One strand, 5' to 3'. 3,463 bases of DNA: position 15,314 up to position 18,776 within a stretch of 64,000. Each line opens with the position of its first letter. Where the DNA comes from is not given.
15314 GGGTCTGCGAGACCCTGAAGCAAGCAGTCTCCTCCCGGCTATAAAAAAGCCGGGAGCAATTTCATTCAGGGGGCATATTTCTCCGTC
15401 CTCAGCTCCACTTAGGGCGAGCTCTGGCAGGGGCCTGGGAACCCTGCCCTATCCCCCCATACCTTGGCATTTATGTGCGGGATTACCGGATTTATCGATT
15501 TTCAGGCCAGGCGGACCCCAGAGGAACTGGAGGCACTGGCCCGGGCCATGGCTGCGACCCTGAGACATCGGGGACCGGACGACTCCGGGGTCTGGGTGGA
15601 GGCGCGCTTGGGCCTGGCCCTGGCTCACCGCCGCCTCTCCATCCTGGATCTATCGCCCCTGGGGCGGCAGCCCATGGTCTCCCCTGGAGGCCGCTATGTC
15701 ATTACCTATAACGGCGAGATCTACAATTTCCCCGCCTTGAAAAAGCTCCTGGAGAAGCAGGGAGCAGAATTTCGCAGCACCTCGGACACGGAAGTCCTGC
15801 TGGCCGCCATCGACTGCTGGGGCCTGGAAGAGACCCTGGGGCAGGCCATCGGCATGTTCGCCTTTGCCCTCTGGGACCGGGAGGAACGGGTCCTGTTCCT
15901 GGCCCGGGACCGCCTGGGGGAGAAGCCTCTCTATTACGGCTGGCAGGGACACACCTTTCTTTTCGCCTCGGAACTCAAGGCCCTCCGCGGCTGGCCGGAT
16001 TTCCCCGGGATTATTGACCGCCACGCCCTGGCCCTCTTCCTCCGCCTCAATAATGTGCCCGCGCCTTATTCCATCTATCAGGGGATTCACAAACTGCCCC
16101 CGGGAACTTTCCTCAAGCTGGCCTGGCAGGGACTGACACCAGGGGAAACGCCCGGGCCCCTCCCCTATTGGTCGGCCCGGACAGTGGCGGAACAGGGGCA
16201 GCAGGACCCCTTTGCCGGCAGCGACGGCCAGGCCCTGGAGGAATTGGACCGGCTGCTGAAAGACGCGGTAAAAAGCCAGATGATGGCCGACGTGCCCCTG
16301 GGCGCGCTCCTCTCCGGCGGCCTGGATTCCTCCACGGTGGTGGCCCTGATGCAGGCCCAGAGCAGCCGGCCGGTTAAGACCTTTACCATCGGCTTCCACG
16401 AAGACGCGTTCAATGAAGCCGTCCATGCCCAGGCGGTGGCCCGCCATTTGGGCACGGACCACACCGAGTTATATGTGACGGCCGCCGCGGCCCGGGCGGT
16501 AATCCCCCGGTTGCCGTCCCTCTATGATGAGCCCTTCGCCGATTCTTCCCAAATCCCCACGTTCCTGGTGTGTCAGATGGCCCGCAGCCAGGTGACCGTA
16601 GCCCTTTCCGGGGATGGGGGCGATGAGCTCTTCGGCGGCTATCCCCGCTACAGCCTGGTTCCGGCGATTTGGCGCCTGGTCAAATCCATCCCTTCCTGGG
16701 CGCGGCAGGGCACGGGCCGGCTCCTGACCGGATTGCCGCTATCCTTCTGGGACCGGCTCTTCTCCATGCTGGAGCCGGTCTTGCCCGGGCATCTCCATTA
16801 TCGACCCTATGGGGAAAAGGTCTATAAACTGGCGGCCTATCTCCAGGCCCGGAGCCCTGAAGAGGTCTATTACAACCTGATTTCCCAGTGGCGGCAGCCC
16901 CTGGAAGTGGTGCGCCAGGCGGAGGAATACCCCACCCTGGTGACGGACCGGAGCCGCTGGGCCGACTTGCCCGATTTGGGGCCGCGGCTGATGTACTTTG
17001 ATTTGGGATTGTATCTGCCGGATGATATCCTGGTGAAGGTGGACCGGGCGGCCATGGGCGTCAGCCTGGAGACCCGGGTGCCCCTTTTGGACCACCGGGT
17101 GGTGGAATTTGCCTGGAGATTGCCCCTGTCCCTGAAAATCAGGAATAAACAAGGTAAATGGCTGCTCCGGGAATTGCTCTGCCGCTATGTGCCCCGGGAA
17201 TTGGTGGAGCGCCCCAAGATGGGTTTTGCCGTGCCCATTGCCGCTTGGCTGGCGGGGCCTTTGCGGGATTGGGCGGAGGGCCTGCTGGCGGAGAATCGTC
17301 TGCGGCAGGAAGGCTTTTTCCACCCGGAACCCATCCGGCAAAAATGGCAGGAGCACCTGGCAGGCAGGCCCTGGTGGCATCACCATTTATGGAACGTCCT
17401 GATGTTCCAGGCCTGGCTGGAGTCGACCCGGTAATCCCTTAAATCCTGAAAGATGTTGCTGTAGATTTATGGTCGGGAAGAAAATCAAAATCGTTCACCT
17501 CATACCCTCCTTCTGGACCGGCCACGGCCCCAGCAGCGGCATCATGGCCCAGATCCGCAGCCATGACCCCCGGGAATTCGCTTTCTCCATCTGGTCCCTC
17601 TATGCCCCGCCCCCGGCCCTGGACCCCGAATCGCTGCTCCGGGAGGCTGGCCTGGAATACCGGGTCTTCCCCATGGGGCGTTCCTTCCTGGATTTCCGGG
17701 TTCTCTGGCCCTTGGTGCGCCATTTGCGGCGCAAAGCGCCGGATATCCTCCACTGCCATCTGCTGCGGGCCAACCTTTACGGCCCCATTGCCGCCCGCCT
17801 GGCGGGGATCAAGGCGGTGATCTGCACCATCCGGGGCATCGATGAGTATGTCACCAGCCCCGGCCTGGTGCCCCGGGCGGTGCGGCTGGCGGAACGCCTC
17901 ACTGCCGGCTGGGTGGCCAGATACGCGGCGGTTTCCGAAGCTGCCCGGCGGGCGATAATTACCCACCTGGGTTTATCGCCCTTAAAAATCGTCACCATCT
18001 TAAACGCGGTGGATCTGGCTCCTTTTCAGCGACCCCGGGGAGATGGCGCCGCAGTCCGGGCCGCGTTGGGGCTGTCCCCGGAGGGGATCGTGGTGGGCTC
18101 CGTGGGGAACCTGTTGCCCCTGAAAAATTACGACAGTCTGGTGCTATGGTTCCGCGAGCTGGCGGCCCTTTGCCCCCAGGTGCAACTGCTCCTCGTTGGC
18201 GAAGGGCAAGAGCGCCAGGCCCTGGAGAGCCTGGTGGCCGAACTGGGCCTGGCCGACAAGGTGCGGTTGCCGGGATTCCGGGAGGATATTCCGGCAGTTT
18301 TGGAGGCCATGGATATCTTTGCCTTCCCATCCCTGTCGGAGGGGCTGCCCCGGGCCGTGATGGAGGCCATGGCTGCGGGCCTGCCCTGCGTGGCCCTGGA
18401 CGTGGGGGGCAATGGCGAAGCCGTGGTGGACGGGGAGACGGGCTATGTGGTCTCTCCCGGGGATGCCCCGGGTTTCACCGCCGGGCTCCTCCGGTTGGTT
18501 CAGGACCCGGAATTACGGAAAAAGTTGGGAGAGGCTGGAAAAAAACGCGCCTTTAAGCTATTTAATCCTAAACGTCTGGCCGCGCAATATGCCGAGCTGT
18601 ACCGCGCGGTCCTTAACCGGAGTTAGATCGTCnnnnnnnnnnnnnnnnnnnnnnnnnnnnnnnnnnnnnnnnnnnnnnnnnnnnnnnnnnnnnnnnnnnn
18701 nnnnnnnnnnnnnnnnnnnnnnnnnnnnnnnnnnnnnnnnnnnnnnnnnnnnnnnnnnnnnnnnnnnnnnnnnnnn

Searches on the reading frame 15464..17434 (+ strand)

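Call 93: search_protein_families(library=pfam, proteins=[window:15464-17434:+], max_evalue=0.0001)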
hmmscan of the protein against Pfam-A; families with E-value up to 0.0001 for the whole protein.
window:15464-17434:+ (656 aa): 3 families
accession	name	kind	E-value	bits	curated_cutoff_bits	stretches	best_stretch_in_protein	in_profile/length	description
PF00733.27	Asn_synthase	-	1.3e-120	403.7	21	1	260-653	1-354/354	Asparagine synthase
PF13522.11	GATase_6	-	4.3e-45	153.3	27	1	38-170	1-130/130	Glutamine amidotransferase domain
PF13537.11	GATase_7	-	2.8e-44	150.5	25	1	55-175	1-122/123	Glutamine amidotransferase domain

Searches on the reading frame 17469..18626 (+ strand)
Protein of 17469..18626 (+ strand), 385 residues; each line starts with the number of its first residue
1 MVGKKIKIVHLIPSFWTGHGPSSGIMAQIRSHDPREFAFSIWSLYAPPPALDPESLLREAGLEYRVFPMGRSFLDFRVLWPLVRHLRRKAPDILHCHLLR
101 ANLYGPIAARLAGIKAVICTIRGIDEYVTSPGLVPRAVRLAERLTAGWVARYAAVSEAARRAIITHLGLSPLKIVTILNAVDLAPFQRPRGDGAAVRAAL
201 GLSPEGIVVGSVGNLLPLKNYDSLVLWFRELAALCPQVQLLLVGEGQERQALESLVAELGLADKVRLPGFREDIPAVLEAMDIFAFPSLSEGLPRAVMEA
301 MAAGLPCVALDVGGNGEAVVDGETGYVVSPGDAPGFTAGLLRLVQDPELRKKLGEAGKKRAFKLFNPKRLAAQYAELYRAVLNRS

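Call 7: search_protein_families(library=pfam, proteins=[window:17469-18626:+], max_evalue=0.001)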
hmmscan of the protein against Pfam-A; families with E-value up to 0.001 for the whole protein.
window:17469-18626:+ (385 aa): 7 families
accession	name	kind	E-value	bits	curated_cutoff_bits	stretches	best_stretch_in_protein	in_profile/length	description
PF00534.26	Glycos_transf_1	-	2.6e-40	138.2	26.4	1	197-360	6-172/172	Glycosyl transferases group 1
PF13692.12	Glyco_trans_1_4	-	6.7e-35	120.9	27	1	208-346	3-142/142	Glycosyl transferases group 1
PF13439.12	Glyco_transf_4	-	4.3e-16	59.8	28.5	1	66-184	48-169/170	Glycosyltransferase Family 4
PF13579.12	Glyco_trans_4_4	-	1.4e-15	58.5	29.7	1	47-179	26-157/158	Glycosyl transferase 4-like domain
PF13477.12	Glyco_trans_4_2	-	4.5e-05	24.1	23.4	1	82-131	66-116/139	Glycosyl transferase 4-like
PF20706.3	GT4-conflict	-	0.00041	19.9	26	1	203-318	197-319/385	Family 4 Glycosyltransferase in conflict systems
PF13524.12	Glyco_trans_1_2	-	0.0005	20.5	25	1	273-374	39-142/144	Glycosyl transferase-like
